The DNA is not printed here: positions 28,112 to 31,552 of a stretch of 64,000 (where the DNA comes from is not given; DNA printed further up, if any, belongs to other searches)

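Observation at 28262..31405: Single-polypeptide Mrr-like nuclease + SF2 DEAH helicase + five HA repeats: candidate restriction or defence enzyme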

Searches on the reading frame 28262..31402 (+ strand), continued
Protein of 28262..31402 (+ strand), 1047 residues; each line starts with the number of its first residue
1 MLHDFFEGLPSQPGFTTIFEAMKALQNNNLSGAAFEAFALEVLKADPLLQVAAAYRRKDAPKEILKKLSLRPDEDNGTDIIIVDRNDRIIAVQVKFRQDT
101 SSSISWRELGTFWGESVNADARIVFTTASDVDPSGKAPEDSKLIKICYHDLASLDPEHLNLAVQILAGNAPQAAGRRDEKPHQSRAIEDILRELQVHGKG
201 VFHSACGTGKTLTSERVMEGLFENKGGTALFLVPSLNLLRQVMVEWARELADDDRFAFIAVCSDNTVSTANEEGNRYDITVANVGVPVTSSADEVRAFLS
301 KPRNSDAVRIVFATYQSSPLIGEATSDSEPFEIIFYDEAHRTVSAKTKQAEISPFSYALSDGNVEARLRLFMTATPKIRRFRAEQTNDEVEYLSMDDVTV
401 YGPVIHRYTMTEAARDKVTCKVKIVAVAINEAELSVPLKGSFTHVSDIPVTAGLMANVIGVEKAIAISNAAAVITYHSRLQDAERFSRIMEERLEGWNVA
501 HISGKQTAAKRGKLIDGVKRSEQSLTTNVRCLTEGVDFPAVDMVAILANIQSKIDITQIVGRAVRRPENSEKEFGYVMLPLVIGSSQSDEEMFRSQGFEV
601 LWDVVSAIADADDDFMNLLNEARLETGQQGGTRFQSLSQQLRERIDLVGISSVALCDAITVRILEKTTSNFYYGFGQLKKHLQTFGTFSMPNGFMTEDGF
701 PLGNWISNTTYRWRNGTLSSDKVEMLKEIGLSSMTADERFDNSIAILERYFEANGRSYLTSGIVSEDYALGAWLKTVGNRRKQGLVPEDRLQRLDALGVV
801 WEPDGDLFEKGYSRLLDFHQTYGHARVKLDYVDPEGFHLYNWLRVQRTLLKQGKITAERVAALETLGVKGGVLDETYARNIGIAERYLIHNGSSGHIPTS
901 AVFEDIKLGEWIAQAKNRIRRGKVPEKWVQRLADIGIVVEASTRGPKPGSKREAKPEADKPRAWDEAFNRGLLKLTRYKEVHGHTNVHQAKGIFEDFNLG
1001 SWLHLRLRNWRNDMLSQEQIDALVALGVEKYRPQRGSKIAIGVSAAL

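Call 14: find_homologous_proteins(query=window:28262-31402:+)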
Query window:28262-31402:+ (1047 aa): 1304 proteins with E <= 0.001 among 8000 candidates; the best 120 are listed.
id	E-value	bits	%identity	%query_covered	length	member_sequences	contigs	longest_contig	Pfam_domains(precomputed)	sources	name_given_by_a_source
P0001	0.0e+0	2363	100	100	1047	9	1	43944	PF00270.36,PF18766.8,PF00271.38,PF03457.20,PF04851.22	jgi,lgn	jgi:superfamily II DNA or RNA helicase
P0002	6.2e-199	681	28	96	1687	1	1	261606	PF13156.13,PF00270.36,PF00271.38,PF03457.20,PF04851.22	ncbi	ncbi:Helicase associated domain protein [Nocardia sp. NPDC003183]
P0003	9.0e-194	664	37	88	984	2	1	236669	PF00271.38,PF03457.20,PF04851.22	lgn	-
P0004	6.6e-193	661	37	88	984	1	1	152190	PF00271.38,PF03457.20,PF04851.22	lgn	-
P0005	1.3e-192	661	37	88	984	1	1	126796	PF00271.38,PF03457.20,PF04851.22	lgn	-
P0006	2.1e-192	660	38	89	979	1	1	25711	PF13156.13,PF00271.38,PF03457.20,PF04851.22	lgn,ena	-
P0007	2.5e-191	656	37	88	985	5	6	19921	PF00271.38,PF03457.20,PF04851.22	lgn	-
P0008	2.0e-188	647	37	88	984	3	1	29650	PF00271.38,PF03457.20,PF04851.22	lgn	-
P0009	5.8e-187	642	36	88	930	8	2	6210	PF13156.13,PF00271.38,PF03457.20,PF04851.22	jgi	jgi:superfamily II DNA or RNA helicase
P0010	8.5e-177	608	30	91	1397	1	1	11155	PF13156.13,PF00270.36,PF00271.38,PF04471.19,PF03457.20,PF04851.22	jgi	jgi:superfamily II DNA or RNA helicase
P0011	1.4e-174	601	27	97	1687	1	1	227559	PF13156.13,PF00270.36,PF00271.38,PF03457.20,PF04851.22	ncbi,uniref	ncbi:Helicase associated domain protein [Nocardia sp. NPDC057272]|uniref:DEAD/DEAH box helicase n=1 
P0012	2.6e-142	494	29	94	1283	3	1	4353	PF13156.13,PF00270.36,PF00271.38,PF04471.19,PF03457.20,PF04851.22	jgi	jgi:superfamily II DNA or RNA helicase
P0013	1.8e-140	488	30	79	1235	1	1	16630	PF13156.13,PF00271.38,PF03457.20,PF04851.22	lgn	-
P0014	3.7e-139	484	30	81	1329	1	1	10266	PF13156.13,PF00270.36,PF00271.38,PF03457.20,PF04851.22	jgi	jgi:superfamily II DNA or RNA helicase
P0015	4.7e-139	483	28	91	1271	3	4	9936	PF13224.12,PF13156.13,PF00270.36,PF10335.15,PF00627.38,PF00271.38,PF04471.19,PF03457.20,PF04851.22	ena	-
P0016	2.2e-136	474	29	89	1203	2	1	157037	PF13156.13,PF00270.36,PF00271.38,PF03457.20,PF04851.22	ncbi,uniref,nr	ncbi:DEAD/DEAH box helicase [Mycobacterium marinum]|uniref:DEAD/DEAH box helicase n=1 Tax=Mycobacter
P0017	1.0e-135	472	29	93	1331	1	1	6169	PF13156.13,PF00270.36,PF00271.38,PF03457.20,PF04851.22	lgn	-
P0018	4.2e-133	464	29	89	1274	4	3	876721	PF13156.13,PF00270.36,PF00271.38,PF04471.19,PF03457.20,PF04851.22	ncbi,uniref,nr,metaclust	ncbi:helicase-associated [Mycobacterium bohemicum DSM 44277]|uniref:Helicase-associated n=1 Tax=Myco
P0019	9.2e-133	462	27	96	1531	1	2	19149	PF13156.13,PF00270.36,PF00271.38,PF03457.20,PF04851.22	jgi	-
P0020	1.4e-132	462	31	79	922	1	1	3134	PF00270.36,PF10335.15,PF00271.38,PF03457.20,PF04851.22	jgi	jgi:superfamily II DNA or RNA helicase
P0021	2.6e-132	461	29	92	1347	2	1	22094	PF00270.36,PF00271.38,PF03457.20,PF04851.22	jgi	jgi:superfamily II DNA or RNA helicase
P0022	3.9e-132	460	29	79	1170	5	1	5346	PF00270.36,PF00271.38,PF03457.20,PF04851.22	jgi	-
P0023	1.1e-131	459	27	95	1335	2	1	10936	PF13156.13,PF00270.36,PF00271.38,PF03457.20,PF04851.22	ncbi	-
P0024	6.4e-131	456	30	93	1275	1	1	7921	PF13156.13,PF00270.36,PF00271.38,PF24955.2,PF03457.20,PF04851.22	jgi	jgi:superfamily II DNA or RNA helicase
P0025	1.7e-130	455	28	91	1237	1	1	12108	PF13156.13,PF00270.36,PF00271.38,PF03457.20,PF04851.22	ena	-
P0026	7.3e-130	453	28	96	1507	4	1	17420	PF13156.13,PF00270.36,PF00271.38,PF03457.20,PF04851.22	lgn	-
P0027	7.9e-130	453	29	92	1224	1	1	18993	PF13156.13,PF00270.36,PF09373.16,PF03457.20,PF04851.22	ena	-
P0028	2.3e-129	451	28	91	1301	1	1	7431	PF13156.13,PF00271.38,PF03457.20,PF04851.22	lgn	-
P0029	3.2e-129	451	27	97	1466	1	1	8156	PF13156.13,PF00270.36,PF27546.1,PF00271.38,PF03457.20,PF04851.22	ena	-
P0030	7.5e-128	446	29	93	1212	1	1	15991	PF13156.13,PF00270.36,PF14278.12,PF00271.38,PF03457.20,PF04851.22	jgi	jgi:superfamily II DNA or RNA helicase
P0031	9.4e-128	446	28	97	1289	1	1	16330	PF13156.13,PF00270.36,PF00271.38,PF03457.20,PF04851.22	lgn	-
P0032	6.9e-127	443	29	89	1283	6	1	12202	PF13156.13,PF00270.36,PF00271.38,PF03457.20,PF04851.22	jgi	jgi:superfamily II DNA or RNA helicase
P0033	8.5e-127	443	29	91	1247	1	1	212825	PF13156.13,PF00271.38,PF03457.20,PF04851.22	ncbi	ncbi:Helicase associated domain protein [Geodermatophilus sp. SYSU D00705]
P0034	2.8e-126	441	32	79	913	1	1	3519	PF00270.36,PF00271.38,PF03457.20,PF04851.22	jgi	-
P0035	4.3e-126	440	28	95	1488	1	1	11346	PF13156.13,PF00270.36,PF00271.38,PF04471.19,PF03457.20,PF04851.22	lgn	-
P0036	3.8e-125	437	28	94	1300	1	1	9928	PF13156.13,PF00270.36,PF00271.38,PF03457.20,PF04851.22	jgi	jgi:superfamily II DNA or RNA helicase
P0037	1.7e-123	432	28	86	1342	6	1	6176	PF13156.13,PF00270.36,PF00271.38,PF03457.20,PF04851.22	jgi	jgi:superfamily II DNA or RNA helicase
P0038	1.8e-123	432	28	91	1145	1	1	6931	PF13156.13,PF00270.36,PF00271.38,PF04471.19,PF03457.20,PF04851.22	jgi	jgi:superfamily II DNA or RNA helicase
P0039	7.7e-123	430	29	98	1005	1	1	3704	PF00270.36,PF13307.13,PF00271.38,PF03457.20,PF04851.22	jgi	jgi:superfamily II DNA or RNA helicase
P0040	1.2e-122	429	29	95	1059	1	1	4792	PF16191.11,PF00270.36,PF00271.38,PF03457.20,PF04851.22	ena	-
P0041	2.8e-122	428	28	97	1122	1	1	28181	PF00270.36,PF00271.38,PF03457.20,PF04851.22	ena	-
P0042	8.6e-122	426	28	91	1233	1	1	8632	PF13156.13,PF00270.36,PF00271.38,PF04471.19,PF03457.20,PF04851.22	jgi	jgi:superfamily II DNA or RNA helicase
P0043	1.5e-121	425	28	97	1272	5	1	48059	PF13156.13,PF00270.36,PF00271.38,PF03457.20,PF04851.22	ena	-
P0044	2.8e-121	424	28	93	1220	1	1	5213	PF13156.13,PF00270.36,PF00271.38,PF03457.20,PF04851.22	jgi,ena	-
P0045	3.8e-121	424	29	91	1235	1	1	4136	PF13156.13,PF00270.36,PF00271.38,PF03457.20,PF04851.22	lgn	-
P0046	2.0e-120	422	28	96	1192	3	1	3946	PF13156.13,PF00270.36,PF00271.38,PF04471.19,PF03457.20,PF04851.22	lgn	-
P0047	2.7e-120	421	30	91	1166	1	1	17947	PF01248.32,PF13156.13,PF00270.36,PF00271.38,PF04471.19,PF03457.20,PF04851.22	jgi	jgi:superfamily II DNA or RNA helicase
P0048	5.2e-120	420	28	97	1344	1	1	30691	PF13156.13,PF00270.36,PF24040.2,PF00271.38,PF03457.20,PF04851.22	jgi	jgi:superfamily II DNA or RNA helicase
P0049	5.3e-120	420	28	86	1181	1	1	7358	PF13156.13,PF00270.36,PF00271.38,PF04471.19,PF03457.20,PF04851.22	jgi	-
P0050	1.2e-119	419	29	81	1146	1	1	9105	PF13156.13,PF00270.36,PF00271.38,PF03457.20,PF04851.22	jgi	-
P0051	2.4e-119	418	30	93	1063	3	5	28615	PF13156.13,PF00270.36,PF00271.38,PF03457.20,PF04851.22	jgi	jgi:superfamily II DNA or RNA helicase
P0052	4.6e-119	417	29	89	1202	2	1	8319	PF13156.13,PF00270.36,PF14278.12,PF00271.38,PF03457.20,PF04851.22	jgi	jgi:superfamily II DNA or RNA helicase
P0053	1.6e-118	415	30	97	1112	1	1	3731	PF13156.13,PF00270.36,PF00271.38,PF03457.20,PF04851.22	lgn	-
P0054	2.4e-118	415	28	85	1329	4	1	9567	PF13156.13,PF00270.36,PF00271.38,PF04471.19,PF03457.20,PF04851.22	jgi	-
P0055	4.1e-118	414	28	92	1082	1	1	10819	PF13156.13,PF00270.36,PF18766.8,PF00271.38,PF04471.19,PF03457.20,PF04851.22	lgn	-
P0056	4.7e-118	414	29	89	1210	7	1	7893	PF13156.13,PF00270.36,PF00271.38,PF04471.19,PF03457.20,PF04851.22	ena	-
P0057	4.9e-118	414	28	91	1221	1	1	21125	PF13156.13,PF00270.36,PF00271.38,PF03457.20,PF04851.22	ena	-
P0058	5.5e-118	413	29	90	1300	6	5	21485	PF13156.13,PF00270.36,PF00271.38,PF03457.20,PF04851.22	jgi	jgi:superfamily II DNA or RNA helicase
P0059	7.0e-118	413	30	89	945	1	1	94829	PF00270.36,PF00271.38,PF03457.20,PF04851.22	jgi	-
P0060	1.3e-117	412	27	96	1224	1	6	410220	PF13156.13,PF00270.36,PF03457.20,PF04851.22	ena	-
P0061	4.8e-117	410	31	91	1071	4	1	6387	PF13156.13,PF00270.36,PF00271.38,PF03457.20,PF04851.22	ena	-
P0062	1.8e-116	408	30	86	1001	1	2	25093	PF13156.13,PF00270.36,PF00271.38,PF03457.20,PF04851.22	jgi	jgi:superfamily II DNA or RNA helicase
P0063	1.8e-116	408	28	84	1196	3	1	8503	PF13156.13,PF00270.36,PF00271.38,PF03457.20,PF04851.22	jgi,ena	jgi:superfamily II DNA or RNA helicase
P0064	5.5e-116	407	30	94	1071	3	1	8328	PF13156.13,PF00270.36,PF00176.30,PF00271.38,PF03457.20,PF04851.22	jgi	jgi:superfamily II DNA or RNA helicase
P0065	4.2e-114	401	28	87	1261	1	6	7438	PF13156.13,PF00270.36,PF09061.12,PF00271.38,PF03457.20,PF04851.22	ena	-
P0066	4.6e-114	401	29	94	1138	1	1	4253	PF13156.13,PF00270.36,PF00271.38,PF03457.20,PF04851.22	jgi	jgi:superfamily II DNA or RNA helicase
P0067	6.6e-114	400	29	95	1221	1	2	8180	PF13156.13,PF00270.36,PF00271.38,PF03457.20,PF04851.22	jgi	-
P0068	7.6e-114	400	26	97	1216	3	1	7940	PF13156.13,PF00270.36,PF19938.5,PF18871.7,PF00271.38,PF04471.19,PF03457.20,PF04851.22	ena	-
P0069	9.0e-114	400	28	94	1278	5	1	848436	PF13156.13,PF00270.36,PF00271.38,PF03457.20,PF04851.22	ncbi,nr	ncbi:DEAD/DEAH box helicase [Mycobacterium yunnanensis]|nr:DEAD/DEAH box helicase [Mycobacterium yun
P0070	3.5e-113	398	28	98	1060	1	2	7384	PF13156.13,PF00270.36,PF00271.38,PF04471.19,PF03457.20,PF04851.22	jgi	jgi:superfamily II DNA or RNA helicase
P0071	4.5e-113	397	30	89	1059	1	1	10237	PF13156.13,PF00270.36,PF00271.38,PF03457.20,PF04851.22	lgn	-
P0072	5.7e-113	397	28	85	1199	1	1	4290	PF13156.13,PF00270.36,PF00271.38,PF04471.19,PF03457.20,PF04851.22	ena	-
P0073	7.6e-113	396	28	91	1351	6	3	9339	PF13156.13,PF00270.36,PF00271.38,PF03457.20,PF04851.22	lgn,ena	-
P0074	9.3e-113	396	31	83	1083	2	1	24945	PF00270.36,PF00271.38,PF03457.20,PF04851.22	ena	-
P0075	1.1e-112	396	28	97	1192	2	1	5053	PF13156.13,PF00270.36,PF00271.38,PF04471.19,PF03457.20,PF04851.22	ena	-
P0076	1.9e-112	395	27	96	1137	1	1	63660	PF13156.13,PF00271.38,PF03457.20,PF04851.22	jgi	jgi:superfamily II DNA or RNA helicase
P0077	2.3e-112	395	29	89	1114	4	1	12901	PF13156.13,PF00270.36,PF00271.38,PF03457.20,PF04851.22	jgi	-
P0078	4.3e-112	394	26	97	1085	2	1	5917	PF00270.36,PF00271.38,PF03457.20,PF04851.22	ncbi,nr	ncbi:MAG TPA: Helicase associated domain protein [Dissulfurispiraceae bacterium]|nr:Helicase associa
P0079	4.5e-112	394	29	95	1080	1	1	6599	PF13156.13,PF00271.38,PF03457.20,PF04851.22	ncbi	-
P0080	1.4e-111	392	29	79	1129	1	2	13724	PF13156.13,PF00270.36,PF00271.38,PF03457.20,PF04851.22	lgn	-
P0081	1.8e-111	392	28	94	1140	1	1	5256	PF13156.13,PF00270.36,PF00271.38,PF04471.19,PF03457.20,PF04851.22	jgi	jgi:superfamily II DNA or RNA helicase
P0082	2.5e-111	391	28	82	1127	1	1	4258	PF13156.13,PF00270.36,PF00271.38,PF03457.20,PF04851.22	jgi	jgi:superfamily II DNA or RNA helicase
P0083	2.7e-111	391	28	94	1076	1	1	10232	PF13156.13,PF00270.36,PF00271.38,PF04471.19,PF03457.20,PF04851.22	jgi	jgi:superfamily II DNA or RNA helicase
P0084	3.6e-111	391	29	96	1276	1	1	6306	PF13156.13,PF00270.36,PF00271.38,PF03457.20,PF04851.22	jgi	jgi:superfamily II DNA or RNA helicase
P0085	4.5e-111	391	30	87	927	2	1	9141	PF16191.11,PF00270.36,PF00271.38,PF03457.20,PF04851.22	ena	-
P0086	8.0e-110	386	26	96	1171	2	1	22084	PF08718.17,PF02317.24,PF05331.18,PF13156.13,PF00270.36,PF00271.38,PF19532.6,PF03457.20,PF04851.22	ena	-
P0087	5.4e-109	384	29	95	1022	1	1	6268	PF13156.13,PF00270.36,PF00271.38,PF03457.20,PF04851.22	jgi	jgi:superfamily II DNA or RNA helicase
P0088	6.7e-108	380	29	97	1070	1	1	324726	PF13156.13,PF00270.36,PF00271.38,PF03457.20,PF04851.22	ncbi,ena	-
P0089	1.7e-107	379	28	94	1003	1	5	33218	PF13156.13,PF00270.36,PF00271.38,PF03457.20,PF04851.22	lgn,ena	-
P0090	2.5e-107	378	28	95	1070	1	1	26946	PF13156.13,PF00270.36,PF00271.38,PF03457.20,PF04851.22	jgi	jgi:superfamily II DNA or RNA helicase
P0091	5.3e-107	377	30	95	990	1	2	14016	PF13156.13,PF00270.36,PF00271.38,PF03457.20,PF04851.22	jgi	jgi:superfamily II DNA or RNA helicase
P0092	1.0e-106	376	27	98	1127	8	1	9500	PF13156.13,PF00270.36,PF09061.12,PF00271.38,PF03457.20,PF04851.22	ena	-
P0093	1.1e-106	376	29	76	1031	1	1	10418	PF00270.36,PF00271.38,PF03457.20,PF04851.22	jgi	jgi:superfamily II DNA or RNA helicase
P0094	1.8e-106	375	26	86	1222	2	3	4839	PF13156.13,PF00271.38,PF03457.20,PF04851.22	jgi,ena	-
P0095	2.3e-106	375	29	96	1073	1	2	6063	PF13156.13,PF00270.36,PF00271.38,PF04471.19,PF03457.20,PF04851.22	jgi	jgi:superfamily II DNA or RNA helicase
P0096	3.6e-106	374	29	95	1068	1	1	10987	PF13156.13,PF00270.36,PF00176.30,PF00271.38,PF03457.20,PF04851.22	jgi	jgi:superfamily II DNA or RNA helicase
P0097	7.0e-106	373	30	86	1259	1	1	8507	PF13156.13,PF00270.36,PF00271.38,PF03457.20,PF04851.22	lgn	-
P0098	1.2e-105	373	27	96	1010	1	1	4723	PF13156.13,PF00271.38,PF03457.20,PF04851.22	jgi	jgi:superfamily II DNA or RNA helicase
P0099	5.2e-105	371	28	94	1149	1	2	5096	PF13156.13,PF00270.36,PF00271.38,PF03457.20,PF04851.22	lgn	-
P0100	6.7e-105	370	27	91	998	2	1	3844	PF13156.13,PF00270.36,PF00271.38,PF03457.20,PF04851.22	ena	-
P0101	8.7e-105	370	28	92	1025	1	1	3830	PF13156.13,PF00270.36,PF00271.38,PF03457.20,PF04851.22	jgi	jgi:superfamily II DNA or RNA helicase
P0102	8.7e-105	370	27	83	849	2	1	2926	PF00270.36,PF00271.38,PF03457.20,PF04851.22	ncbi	-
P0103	9.4e-105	370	29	77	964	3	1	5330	PF00270.36,PF00271.38,PF03457.20,PF04851.22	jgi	jgi:Predicted helicase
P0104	2.7e-104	368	28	91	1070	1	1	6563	PF13156.13,PF00270.36,PF00271.38,PF04471.19,PF03457.20,PF04851.22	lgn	-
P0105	9.1e-104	366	30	89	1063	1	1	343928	PF13156.13,PF00270.36,PF00271.38,PF04471.19,PF03457.20,PF04851.22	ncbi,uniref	ncbi:Helicase associated domain protein [Mycobacterium sp. NPDC050551]|uniref:DEAD/DEAH box helicase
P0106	1.4e-103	366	28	97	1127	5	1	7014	PF13156.13,PF00270.36,PF00271.38,PF03457.20,PF04851.22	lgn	-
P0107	2.7e-103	365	28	95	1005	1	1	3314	PF13156.13,PF00270.36,PF00271.38,PF04471.19,PF03457.20,PF04851.22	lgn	-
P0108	4.0e-103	364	29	91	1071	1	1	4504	PF13156.13,PF00270.36,PF00271.38,PF04471.19,PF03457.20,PF04851.22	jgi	-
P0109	6.8e-103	364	30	79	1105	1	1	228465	PF13156.13,PF00270.36,PF00271.38,PF03457.20,PF04851.22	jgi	jgi:superfamily II DNA or RNA helicase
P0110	1.8e-102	362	29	93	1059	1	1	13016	PF13156.13,PF00270.36,PF00271.38,PF03457.20,PF04851.22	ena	-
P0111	3.8e-102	361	27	81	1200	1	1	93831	PF13156.13,PF00270.36,PF00271.38,PF03457.20,PF04851.22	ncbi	-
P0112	5.0e-102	361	28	81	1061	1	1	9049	PF13156.13,PF00270.36,PF00271.38,PF04471.19,PF03457.20,PF04851.22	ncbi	-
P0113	8.8e-102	360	29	96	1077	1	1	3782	PF13156.13,PF00270.36,PF00271.38,PF04471.19,PF03457.20,PF04851.22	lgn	-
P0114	1.0e-101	360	27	96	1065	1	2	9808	PF13156.13,PF00270.36,PF00271.38,PF04471.19,PF03457.20,PF04851.22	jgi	-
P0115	1.1e-101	360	28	87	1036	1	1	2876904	PF13156.13,PF00270.36,PF00271.38,PF03457.20,PF04851.22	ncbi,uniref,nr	ncbi:DEAD/DEAH box helicase [Synechococcus sp. ROS8604]|uniref:DEAD/DEAH box helicase n=1 Tax=Synech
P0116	1.1e-101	359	27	96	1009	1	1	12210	PF13156.13,PF00271.38,PF03457.20,PF04851.22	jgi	jgi:superfamily II DNA or RNA helicase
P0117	2.1e-101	359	29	93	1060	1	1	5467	PF13156.13,PF00270.36,PF00271.38,PF03457.20,PF04851.22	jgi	jgi:superfamily II DNA or RNA helicase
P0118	2.9e-101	358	28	94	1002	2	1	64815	PF13156.13,PF00270.36,PF00271.38,PF04471.19,PF03457.20,PF04851.22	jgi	jgi:superfamily II DNA or RNA helicase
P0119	7.1e-101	357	29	79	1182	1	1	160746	PF13156.13,PF00270.36,PF00176.30,PF00271.38,PF03457.20,PF04851.22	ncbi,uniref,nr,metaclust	ncbi:DEAD/DEAH box helicase [Nocardia kruczakiae]|uniref:DEAD/DEAH box helicase n=1 Tax=Nocardia kru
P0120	7.6e-101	357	28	95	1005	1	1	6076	PF13156.13,PF00270.36,PF00271.38,PF04471.19,PF03457.20,PF04851.22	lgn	-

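Call 16: find_encoding_contigs(protein=P0001, flank=10000, max_places=4)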
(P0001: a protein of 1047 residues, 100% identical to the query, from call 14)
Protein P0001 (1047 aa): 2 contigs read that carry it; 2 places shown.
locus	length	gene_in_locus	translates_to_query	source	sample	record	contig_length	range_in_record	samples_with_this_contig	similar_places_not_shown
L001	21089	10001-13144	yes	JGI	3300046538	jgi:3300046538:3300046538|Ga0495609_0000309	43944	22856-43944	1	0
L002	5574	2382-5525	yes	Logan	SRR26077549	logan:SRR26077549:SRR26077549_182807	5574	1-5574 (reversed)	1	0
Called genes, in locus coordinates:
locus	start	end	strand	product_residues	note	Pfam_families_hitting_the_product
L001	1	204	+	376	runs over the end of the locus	-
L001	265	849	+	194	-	-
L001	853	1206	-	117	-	-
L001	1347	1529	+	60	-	-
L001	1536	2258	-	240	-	-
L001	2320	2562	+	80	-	-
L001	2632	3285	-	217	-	-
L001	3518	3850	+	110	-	-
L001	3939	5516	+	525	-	-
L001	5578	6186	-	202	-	-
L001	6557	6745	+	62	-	-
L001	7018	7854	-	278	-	-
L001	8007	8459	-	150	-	-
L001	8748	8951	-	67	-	-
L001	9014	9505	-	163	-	-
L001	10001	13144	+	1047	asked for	PF00270:DEAD (weak), PF04851:ResIII, PF18766:SWI2_SNF2 (weak), PF00271:Helicase_C, PF03457:HA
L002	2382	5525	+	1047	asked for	PF00270:DEAD (weak), PF04851:ResIII, PF18766:SWI2_SNF2 (weak), PF00271:Helicase_C, PF03457:HA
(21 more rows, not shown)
